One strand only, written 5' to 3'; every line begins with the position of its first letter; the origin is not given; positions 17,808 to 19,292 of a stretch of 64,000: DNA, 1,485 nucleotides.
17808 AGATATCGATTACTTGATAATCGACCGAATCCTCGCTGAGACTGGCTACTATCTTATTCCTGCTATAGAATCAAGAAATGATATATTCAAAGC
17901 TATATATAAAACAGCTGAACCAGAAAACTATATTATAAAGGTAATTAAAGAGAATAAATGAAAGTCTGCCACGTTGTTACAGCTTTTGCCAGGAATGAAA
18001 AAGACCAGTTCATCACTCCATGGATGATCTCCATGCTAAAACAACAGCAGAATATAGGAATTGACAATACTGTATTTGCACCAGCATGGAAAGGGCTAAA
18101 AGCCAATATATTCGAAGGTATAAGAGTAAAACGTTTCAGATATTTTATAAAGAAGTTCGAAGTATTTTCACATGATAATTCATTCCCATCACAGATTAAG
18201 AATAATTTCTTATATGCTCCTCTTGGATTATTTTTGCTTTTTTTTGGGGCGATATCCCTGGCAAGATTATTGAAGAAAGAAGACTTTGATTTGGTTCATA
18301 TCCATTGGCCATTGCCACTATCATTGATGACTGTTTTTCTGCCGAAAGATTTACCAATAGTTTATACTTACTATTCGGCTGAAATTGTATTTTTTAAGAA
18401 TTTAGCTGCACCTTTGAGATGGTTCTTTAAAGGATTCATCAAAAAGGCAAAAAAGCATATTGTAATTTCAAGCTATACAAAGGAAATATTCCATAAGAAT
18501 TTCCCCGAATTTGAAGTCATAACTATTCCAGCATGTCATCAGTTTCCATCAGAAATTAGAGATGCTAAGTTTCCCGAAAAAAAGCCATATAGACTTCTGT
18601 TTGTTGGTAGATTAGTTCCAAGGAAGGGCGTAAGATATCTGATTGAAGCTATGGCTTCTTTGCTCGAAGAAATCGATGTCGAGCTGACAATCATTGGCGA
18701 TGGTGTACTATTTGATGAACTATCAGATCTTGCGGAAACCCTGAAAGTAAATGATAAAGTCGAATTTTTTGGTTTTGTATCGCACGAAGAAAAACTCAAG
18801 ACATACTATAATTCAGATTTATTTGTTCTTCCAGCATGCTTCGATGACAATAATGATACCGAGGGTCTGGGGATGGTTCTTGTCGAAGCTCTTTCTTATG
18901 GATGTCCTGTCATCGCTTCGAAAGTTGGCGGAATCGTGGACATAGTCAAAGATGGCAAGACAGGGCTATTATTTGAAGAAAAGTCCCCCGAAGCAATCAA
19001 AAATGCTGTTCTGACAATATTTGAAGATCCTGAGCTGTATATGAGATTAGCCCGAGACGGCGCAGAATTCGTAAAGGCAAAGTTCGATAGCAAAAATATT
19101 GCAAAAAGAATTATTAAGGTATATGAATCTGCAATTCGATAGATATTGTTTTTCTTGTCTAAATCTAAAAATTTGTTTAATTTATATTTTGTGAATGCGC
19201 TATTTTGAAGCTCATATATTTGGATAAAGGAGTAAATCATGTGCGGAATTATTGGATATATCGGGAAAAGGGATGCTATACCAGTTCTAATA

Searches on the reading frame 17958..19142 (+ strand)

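Call 93: search_protein_families(library=pfam, proteins=[window:17958-19142:+], max_evalue=0.0001)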
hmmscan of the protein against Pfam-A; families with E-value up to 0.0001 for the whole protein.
window:17958-19142:+ (394 aa): 5 families
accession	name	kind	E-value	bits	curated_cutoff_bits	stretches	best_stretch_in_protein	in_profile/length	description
PF00534.26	Glycos_transf_1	-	1.6e-46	158.4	26.4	1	199-368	4-169/172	Glycosyl transferases group 1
PF13692.12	Glyco_trans_1_4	-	4.4e-36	124.7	27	1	212-357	3-142/142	Glycosyl transferases group 1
PF13439.12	Glyco_transf_4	-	2.7e-14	54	28.5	1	34-188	19-160/170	Glycosyltransferase Family 4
PF20706.3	GT4-conflict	-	5.3e-09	36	26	1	179-333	166-323/385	Family 4 Glycosyltransferase in conflict systems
PF13524.12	Glyco_trans_1_2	-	1.3e-06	28.9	25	1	226-386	3-143/144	Glycosyl transferase-like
